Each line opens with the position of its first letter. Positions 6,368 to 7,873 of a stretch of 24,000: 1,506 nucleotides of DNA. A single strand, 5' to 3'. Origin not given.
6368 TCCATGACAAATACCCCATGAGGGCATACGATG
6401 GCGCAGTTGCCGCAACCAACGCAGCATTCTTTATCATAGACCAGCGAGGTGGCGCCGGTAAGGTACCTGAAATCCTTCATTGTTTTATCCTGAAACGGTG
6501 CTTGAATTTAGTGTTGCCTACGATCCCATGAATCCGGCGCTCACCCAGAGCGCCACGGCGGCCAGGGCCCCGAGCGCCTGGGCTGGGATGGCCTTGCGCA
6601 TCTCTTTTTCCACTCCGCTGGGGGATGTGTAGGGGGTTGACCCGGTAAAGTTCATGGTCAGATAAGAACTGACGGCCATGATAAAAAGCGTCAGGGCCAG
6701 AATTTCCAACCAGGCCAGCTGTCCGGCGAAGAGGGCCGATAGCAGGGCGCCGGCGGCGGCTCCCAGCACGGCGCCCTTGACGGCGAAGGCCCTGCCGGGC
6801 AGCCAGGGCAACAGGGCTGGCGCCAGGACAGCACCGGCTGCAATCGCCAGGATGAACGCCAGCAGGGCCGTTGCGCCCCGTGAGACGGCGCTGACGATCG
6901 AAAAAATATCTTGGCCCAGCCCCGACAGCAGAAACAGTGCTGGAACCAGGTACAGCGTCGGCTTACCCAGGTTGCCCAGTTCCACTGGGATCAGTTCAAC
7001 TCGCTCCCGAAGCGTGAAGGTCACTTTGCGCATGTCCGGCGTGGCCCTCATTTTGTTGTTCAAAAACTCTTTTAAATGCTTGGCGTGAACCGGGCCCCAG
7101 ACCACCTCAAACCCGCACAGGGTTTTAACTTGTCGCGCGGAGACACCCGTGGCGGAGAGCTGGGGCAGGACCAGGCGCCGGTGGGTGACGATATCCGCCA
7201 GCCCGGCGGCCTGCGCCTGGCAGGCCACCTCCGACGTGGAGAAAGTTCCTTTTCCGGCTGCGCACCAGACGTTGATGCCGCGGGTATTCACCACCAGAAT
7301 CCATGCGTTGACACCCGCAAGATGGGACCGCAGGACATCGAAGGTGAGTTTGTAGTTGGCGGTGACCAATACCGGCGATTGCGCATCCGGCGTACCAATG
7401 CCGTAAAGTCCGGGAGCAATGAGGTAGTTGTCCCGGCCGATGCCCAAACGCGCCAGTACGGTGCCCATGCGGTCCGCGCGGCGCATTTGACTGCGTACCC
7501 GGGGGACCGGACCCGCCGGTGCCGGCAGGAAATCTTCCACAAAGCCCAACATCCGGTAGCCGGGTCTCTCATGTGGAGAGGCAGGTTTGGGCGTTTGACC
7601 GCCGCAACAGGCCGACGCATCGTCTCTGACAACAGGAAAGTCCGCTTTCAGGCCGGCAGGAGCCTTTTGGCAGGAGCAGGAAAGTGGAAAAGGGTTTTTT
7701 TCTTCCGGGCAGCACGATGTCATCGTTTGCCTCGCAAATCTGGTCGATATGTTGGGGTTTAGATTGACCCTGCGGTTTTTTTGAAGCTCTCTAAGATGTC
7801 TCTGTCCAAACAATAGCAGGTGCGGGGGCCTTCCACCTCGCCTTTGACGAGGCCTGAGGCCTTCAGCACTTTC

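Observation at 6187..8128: arsR-hgcA-hgcB mercury-methylation operon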

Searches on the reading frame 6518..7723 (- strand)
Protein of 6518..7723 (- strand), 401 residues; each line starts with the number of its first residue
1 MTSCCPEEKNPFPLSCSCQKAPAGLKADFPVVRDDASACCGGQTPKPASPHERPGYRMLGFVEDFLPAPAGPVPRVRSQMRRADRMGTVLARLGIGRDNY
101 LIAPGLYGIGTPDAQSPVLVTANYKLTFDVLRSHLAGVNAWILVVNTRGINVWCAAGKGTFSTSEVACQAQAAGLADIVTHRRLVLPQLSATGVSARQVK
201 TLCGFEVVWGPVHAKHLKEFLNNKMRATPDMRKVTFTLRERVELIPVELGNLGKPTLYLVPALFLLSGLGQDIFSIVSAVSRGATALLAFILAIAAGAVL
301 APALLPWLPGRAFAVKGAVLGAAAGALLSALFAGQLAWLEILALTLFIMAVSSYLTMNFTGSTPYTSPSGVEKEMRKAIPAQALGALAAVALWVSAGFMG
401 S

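Call 3: search_protein_families(library=ncbifam, proteins=[window:6518-7723:-])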
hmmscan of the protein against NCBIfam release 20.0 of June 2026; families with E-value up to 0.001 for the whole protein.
window:6518-7723:- (401 aa): 3 families
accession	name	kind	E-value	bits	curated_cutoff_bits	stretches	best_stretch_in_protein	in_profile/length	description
NF040863.1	HgcA_corrinoid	equivalog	3.8e-132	440.4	275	1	73-398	1-324/325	mercury methylation corrinoid protein HgcA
NF043039.1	HgcAB_like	equivalog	5.5e-63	213.7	285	1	103-367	17-280/350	HgcAB-like fusion protein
NF003195.0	PRK04165.1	equivalog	1.3e-22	80.4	306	1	101-225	323-447/450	acetyl-CoA decarbonylase/synthase complex subunit gamma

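Call 4: search_protein_families(library=pfam, proteins=[window:6518-7723:-])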
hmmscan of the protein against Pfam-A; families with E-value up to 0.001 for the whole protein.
window:6518-7723:- (401 aa): 1 family
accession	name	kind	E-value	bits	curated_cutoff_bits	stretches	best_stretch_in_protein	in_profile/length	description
PF03599.22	CdhD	-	1.2e-14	54.3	24.8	1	104-219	270-385/387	CO dehydrogenase/acetyl-CoA synthase delta subunit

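Call 7: find_homologous_proteins(query=window:6518-7723:-, max_evalue=1e-20)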
Query window:6518-7723:- (401 aa): 7914 proteins with E <= 1e-20 among 8000 candidates; the best 120 are listed.
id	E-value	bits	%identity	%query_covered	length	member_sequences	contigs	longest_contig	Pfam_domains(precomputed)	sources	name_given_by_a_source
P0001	5.1e-232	788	87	100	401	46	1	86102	PF03599.23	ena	-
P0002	1.9e-231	786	86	100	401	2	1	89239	PF03599.23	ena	-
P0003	1.8e-226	770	85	100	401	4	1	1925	PF03599.23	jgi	jgi:hypothetical protein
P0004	1.1e-225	767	84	100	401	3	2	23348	PF03599.23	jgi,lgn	-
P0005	5.3e-223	758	84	100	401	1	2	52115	PF03599.23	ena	-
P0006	8.1e-222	754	83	100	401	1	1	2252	PF03599.23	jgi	jgi:hypothetical protein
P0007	1.9e-221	753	84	100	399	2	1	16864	PF03599.23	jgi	jgi:hypothetical protein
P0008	1.8e-219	747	82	100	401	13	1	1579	PF03599.23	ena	-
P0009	4.2e-218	742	81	100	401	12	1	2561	PF03599.23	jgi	jgi:hypothetical protein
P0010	6.6e-218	741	100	86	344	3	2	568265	PF03599.23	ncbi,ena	-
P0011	1.3e-213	727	80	100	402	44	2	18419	PF03599.23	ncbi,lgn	ncbi:MAG: mercury methylation corrinoid protein HgcA [Desulfobacterales bacterium]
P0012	2.0e-212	723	79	100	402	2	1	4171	PF03599.23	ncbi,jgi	ncbi:MAG: mercury methylation corrinoid protein HgcA [Desulfobacterales bacterium]|jgi:hypothetical 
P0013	2.3e-211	720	79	100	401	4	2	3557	PF03599.23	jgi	jgi:CO dehydrogenase/acetyl-CoA synthase delta subunit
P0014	3.0e-209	713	78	100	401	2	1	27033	PF03599.23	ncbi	-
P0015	3.4e-207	706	78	100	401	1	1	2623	PF03599.23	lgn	-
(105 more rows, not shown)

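Call 10: search_solved_structures(query=window:6518-7723:-, max_evalue=0.01, show_alignments=1)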
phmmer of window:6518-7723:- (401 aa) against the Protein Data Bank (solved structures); distinct sequences matched with E-value up to 0.01: 4.
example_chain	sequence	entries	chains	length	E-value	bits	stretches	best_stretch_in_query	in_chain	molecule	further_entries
2h9a_A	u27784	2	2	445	1.4e-12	50.6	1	80-224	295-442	Carbon monoxide dehydrogenase corrinoid/iron-sulfur protein, gamma subunit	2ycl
4c1n_A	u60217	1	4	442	1.8e-12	50.2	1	80-223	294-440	CARBON MONOXIDE DEHYDROGENASE CORRINOID/IRON-SULFUR PROTEIN, GAMMA SUBUNIT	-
4djd_C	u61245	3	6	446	5.3e-08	35.5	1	106-220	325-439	Corrinoid/iron-sulfur protein large subunit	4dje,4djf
9fzy_F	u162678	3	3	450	9.2e-07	31.4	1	103-191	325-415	Corrinoid iron-sulfur protein large subunit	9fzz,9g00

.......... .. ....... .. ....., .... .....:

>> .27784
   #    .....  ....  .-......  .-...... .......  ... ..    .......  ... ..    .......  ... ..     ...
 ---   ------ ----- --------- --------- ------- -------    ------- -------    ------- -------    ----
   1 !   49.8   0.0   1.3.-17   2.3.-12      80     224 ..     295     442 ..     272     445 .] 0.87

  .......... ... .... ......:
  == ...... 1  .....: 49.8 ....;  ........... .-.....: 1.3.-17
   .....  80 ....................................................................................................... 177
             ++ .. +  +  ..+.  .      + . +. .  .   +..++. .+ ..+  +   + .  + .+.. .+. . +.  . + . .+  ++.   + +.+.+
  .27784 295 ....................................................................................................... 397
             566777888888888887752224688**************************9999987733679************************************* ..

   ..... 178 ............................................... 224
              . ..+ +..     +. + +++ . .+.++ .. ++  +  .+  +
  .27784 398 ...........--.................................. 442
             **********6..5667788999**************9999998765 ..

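Call 12: find_encoding_contigs(protein=P0010, flank=10000, max_places=4)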
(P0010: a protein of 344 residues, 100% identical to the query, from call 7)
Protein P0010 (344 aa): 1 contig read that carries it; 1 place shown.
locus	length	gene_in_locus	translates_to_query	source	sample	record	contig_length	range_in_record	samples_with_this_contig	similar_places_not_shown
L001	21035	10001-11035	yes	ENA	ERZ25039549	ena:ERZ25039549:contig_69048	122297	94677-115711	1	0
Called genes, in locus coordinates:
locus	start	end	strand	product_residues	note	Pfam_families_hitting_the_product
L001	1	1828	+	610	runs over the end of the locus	PF07730:HisKA_3, PF02518:HATPase_c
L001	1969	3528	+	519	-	PF00583:Acetyltransf_1 (weak), PF00795:CN_hydrolase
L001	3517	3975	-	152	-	PF00583:Acetyltransf_1, PF13508:Acetyltransf_7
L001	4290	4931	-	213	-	-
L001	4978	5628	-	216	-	-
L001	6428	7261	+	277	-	PF00561:Abhydrolase_1 (weak), PF05057:DUF676 (weak), PF07819:PGAP1 (weak)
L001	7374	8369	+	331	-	PF20551:DUF6765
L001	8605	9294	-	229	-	PF01841:Transglut_core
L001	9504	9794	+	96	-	PF12840:HTH_20, PF01022:HTH_5, PF12802:MarR_2 (weak)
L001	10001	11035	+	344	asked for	PF03599:CdhD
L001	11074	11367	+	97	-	PF00037:Fer4 (weak), PF12797:Fer4_2 (faint), PF12837:Fer4_6 (faint), PF13237:Fer4_10, PF14697:Fer4_21, PF12838:Fer4_7, PF13187:Fer4_9, PF00037:Fer4 (weak), +1 more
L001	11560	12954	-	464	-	PF00072:Response_reg, PF00158:Sigma54_activat, PF14532:Sigma54_activ_2, PF07728:AAA_5 (weak), PF25601:AAA_lid_14, PF02954:HTH_8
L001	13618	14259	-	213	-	PF10502:Peptidase_S26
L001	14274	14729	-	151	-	PF04608:PgpA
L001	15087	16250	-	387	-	PF01969:Ni_insertion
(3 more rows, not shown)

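Call 50: predict_structure(alignment_id=A3)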
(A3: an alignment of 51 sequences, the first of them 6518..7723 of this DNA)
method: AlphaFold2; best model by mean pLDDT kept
length: 401 residues; sequences in the alignment: 51
mean_pLDDT: 72.0   pTM: 0.67
mean pLDDT of the five models: 72.0, 71.7, 69.9, 69.2, 61.8
residues with pLDDT >= 90: 75; 70-90: 185; 50-70: 62; < 50: 79
segments of 3 or more residues with pLDDT < 50: 1-58, 149-160, 361-367
pLDDT, mean of each block of 10 residues (from residue 1): 31 35 32 32 37 42 84 89 78 64 87 92 80 90 74 40 81 89 77 72 84 77 82 65 61 72 91 87 90 84 69 80 90 85 92 75 45 74 90 85 41
secondary structure, 60 per line:
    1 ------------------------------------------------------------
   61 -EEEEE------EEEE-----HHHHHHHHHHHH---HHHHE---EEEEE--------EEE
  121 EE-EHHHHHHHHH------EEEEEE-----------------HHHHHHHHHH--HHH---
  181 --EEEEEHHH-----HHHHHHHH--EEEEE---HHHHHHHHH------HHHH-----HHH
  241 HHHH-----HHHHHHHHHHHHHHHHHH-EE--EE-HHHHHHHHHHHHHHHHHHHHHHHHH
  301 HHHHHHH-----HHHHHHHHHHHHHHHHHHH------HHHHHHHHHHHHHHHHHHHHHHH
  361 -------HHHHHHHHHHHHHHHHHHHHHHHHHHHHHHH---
elements in order: E62-66 E73-76 H82-93 H97-100 E105-109 E118-122 H125-133 E140-145 H163-172 E183-187 H196-203 E206-210 H214-222 H229-232 H238-244 H250-267 H276-307 H313-331 H338-360 H368-398

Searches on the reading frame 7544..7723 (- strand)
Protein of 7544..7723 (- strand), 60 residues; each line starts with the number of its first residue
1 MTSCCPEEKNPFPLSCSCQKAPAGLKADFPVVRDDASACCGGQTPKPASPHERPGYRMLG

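Call 51: search_protein_representatives(protein=window:7544-7723:-)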
Query: 60 residues. Proteins with E-value up to 0.001 (for the whole library): 6; up to 1e-10: 4; up to 1e-30: 0. The best 6 are listed.
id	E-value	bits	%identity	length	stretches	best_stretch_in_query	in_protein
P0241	4.0e-15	71.5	63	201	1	1-60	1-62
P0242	2.4e-14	69.0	66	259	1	1-60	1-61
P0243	6.4e-14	67.7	59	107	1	1-58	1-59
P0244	9.9e-14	67.1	60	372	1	1-58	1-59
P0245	2.3e-05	40.7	81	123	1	1-27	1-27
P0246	2.4e-04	37.4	41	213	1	1-58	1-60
